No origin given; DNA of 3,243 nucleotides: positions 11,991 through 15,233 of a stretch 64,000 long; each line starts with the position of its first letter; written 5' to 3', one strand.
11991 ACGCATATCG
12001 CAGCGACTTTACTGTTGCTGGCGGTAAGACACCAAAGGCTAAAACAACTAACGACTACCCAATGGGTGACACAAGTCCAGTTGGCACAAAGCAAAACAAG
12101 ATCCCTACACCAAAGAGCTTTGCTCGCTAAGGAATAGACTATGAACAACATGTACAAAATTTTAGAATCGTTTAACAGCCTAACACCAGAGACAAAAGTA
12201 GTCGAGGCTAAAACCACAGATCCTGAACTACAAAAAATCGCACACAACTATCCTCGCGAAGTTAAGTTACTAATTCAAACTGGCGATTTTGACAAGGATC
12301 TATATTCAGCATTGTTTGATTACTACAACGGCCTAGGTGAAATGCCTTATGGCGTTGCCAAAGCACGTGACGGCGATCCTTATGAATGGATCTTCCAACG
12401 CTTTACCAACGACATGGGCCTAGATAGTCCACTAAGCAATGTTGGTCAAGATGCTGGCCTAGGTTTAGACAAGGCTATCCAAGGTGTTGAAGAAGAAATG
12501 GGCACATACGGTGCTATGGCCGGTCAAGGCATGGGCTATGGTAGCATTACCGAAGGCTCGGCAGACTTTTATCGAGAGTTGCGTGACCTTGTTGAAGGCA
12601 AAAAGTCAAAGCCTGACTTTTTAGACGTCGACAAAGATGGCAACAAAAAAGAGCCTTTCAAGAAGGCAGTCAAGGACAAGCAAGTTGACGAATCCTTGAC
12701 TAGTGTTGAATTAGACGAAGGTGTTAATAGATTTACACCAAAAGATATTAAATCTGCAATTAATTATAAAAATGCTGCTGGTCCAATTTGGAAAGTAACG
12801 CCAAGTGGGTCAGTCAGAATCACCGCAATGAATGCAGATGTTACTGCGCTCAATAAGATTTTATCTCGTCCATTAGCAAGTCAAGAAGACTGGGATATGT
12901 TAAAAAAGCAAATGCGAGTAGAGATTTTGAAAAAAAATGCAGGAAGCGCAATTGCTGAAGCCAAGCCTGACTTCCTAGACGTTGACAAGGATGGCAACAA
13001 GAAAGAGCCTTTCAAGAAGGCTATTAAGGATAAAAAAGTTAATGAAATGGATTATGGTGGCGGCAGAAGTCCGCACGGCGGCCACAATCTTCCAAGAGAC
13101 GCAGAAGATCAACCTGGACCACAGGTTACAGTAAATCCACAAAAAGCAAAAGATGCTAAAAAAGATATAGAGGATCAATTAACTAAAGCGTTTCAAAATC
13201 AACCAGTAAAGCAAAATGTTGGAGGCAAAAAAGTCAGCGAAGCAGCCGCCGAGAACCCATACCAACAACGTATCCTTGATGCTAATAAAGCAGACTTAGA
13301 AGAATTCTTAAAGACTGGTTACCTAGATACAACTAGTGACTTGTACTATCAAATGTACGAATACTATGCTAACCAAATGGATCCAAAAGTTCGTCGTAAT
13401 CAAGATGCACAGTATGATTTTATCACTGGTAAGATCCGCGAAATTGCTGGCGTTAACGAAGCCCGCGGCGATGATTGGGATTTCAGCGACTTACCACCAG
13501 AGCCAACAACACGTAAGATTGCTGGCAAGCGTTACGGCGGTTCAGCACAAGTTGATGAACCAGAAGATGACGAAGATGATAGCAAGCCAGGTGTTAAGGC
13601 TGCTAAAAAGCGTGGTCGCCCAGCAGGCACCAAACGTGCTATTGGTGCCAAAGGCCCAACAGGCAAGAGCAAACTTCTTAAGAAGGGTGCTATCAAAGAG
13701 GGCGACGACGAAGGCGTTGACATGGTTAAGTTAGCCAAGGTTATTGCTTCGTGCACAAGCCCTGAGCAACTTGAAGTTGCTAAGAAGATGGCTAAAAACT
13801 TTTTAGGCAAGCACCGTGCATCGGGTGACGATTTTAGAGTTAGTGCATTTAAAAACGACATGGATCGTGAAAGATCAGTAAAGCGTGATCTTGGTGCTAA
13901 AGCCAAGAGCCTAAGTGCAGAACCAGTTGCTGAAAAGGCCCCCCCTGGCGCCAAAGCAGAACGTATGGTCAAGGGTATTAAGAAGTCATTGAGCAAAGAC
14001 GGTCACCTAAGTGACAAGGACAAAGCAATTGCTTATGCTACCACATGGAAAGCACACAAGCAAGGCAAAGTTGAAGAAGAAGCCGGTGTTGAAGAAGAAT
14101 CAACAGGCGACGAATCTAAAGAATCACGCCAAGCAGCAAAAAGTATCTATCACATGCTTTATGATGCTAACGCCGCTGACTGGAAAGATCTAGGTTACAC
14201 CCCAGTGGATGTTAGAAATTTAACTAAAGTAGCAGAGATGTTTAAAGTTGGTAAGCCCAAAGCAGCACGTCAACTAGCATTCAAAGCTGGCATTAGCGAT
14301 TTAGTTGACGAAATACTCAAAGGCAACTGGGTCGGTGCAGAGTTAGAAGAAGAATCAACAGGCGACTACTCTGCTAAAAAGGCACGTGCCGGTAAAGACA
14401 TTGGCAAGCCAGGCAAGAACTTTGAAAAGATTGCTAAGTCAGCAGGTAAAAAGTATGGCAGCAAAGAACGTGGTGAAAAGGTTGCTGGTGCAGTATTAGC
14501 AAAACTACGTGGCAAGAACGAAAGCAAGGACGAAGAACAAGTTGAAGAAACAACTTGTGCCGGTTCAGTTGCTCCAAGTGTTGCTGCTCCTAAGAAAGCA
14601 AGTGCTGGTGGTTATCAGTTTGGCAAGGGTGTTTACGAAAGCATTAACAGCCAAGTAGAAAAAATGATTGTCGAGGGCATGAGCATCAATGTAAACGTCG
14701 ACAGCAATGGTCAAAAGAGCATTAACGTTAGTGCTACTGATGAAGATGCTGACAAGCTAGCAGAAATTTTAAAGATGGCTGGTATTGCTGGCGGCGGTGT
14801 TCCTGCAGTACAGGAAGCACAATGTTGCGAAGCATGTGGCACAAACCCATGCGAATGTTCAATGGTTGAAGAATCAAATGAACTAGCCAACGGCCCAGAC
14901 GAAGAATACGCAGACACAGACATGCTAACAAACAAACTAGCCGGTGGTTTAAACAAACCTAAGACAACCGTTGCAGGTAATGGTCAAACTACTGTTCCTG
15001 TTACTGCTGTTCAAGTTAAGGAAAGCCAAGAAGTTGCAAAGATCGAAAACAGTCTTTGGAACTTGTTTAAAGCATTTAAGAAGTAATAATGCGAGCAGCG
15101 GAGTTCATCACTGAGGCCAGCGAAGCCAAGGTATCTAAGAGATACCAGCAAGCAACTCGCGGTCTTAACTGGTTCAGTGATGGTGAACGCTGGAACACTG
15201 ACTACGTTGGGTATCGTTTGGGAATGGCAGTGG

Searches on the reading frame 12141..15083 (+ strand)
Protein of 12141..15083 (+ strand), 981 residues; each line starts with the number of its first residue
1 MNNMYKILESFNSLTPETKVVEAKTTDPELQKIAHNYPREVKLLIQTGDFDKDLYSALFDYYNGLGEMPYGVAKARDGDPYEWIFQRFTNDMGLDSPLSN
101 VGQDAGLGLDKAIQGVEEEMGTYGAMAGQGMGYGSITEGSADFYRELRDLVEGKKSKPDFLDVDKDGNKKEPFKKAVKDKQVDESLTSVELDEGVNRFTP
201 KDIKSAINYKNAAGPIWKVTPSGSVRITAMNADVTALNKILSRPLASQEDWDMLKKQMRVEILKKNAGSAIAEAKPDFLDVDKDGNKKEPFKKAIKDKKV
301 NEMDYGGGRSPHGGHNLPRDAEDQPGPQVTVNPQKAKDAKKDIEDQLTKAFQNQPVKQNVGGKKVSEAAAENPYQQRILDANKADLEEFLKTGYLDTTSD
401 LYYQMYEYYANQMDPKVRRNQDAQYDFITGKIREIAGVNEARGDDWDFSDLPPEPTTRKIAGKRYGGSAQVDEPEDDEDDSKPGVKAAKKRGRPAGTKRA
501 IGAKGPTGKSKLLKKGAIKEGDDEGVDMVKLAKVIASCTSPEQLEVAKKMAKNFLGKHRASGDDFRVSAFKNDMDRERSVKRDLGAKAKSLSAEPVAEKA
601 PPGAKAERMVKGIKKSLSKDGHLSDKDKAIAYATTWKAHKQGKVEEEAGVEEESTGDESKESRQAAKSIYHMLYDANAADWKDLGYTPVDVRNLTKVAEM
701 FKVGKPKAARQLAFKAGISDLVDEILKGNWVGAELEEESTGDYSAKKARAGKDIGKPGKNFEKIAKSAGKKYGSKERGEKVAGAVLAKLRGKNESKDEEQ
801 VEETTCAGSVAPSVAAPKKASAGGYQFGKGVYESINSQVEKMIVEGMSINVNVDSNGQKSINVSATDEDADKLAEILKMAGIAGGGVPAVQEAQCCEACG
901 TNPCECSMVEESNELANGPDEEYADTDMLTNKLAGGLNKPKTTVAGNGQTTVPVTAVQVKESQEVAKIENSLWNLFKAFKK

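Call 12: search_protein_families(library=phrogs, proteins=[window:12141-15083:+], max_evalue=0.00001)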
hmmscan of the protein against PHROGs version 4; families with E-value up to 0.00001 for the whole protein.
window:12141-15083:+ (981 aa): 2 families
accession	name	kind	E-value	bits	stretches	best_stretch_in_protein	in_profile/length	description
phrog_24078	-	unknown function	2.5e-12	47.8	2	155-220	207-272/355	-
phrog_30733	-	unknown function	6.8e-09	36.6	1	597-650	71-124/336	-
